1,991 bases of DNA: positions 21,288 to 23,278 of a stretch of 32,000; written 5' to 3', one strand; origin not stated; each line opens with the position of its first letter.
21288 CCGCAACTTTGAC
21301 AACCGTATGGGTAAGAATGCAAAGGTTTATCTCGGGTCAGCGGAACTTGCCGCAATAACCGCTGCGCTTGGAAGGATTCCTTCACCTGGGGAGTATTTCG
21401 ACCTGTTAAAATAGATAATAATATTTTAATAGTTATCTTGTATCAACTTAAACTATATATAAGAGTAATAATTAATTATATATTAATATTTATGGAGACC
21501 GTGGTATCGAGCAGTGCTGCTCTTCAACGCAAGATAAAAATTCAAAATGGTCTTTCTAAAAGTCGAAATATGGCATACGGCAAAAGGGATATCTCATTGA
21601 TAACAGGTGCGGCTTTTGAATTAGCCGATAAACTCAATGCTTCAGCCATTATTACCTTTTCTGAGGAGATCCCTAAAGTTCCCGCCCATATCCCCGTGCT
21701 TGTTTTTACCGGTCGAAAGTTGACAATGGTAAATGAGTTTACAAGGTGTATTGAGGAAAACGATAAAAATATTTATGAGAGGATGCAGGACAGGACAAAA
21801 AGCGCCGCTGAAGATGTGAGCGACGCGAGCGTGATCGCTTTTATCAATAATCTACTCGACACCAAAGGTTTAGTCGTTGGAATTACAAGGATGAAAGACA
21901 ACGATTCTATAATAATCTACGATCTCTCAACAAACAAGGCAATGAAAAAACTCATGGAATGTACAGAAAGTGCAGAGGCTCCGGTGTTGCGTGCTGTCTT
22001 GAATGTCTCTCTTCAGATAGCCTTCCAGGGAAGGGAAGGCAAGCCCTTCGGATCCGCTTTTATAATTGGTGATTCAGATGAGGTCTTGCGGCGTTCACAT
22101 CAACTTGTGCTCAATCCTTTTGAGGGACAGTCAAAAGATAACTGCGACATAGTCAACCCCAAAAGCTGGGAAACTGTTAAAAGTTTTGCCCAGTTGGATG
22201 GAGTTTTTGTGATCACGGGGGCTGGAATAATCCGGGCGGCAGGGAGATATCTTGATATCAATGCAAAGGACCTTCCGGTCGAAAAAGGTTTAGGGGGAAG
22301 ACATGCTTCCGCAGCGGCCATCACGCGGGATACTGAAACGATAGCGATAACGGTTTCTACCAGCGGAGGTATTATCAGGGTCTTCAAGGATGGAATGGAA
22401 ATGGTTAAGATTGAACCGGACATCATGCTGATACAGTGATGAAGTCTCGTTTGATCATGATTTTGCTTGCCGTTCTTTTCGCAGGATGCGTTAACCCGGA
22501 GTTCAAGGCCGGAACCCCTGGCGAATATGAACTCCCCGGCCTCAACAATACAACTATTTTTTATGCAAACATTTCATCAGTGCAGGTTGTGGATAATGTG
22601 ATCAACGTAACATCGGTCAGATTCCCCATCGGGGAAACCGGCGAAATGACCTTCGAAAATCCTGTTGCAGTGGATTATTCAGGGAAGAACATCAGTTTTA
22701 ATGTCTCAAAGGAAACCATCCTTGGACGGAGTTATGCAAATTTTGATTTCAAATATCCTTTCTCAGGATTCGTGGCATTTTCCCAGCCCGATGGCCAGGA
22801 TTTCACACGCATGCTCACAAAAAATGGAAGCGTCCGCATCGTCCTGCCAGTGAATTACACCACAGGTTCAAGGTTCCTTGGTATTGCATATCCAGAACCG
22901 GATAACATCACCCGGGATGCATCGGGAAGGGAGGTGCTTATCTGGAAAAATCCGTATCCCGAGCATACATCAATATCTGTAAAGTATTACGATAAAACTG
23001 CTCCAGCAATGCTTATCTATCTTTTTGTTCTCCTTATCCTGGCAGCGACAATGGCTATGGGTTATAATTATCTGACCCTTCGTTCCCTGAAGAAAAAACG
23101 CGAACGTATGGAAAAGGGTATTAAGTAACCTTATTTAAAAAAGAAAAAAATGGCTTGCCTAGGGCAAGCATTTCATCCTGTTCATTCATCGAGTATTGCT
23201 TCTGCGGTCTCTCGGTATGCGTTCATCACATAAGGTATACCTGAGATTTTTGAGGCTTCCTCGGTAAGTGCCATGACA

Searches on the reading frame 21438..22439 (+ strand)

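Call 17: search_protein_families(library=pfam, proteins=[window:21438-22439:+], max_evalue=0.001)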
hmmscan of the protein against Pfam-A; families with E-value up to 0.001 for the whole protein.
window:21438-22439:+ (333 aa): 2 families
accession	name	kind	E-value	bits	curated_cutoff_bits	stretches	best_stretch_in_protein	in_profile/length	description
PF02457.21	DAC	-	2.7e-18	66.1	27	1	195-319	3-117/119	DisA bacterial checkpoint controller nucleotide-binding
PF21754.2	DacZ_A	-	1.2e-16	61.6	28.3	1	55-163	2-108/109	Probable sensor domain DacZ_A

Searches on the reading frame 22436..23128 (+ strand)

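Call 17: search_protein_families(library=pfam, proteins=[window:22436-23128:+], max_evalue=0.001)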
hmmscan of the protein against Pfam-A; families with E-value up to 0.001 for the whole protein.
window:22436-23128:+ (230 aa): 1 family
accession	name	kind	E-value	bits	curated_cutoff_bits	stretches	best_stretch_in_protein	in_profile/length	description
PF19119.5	DUF5803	-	2.6e-14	53.7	25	1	110-226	78-192/196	Family of unknown function (DUF5803)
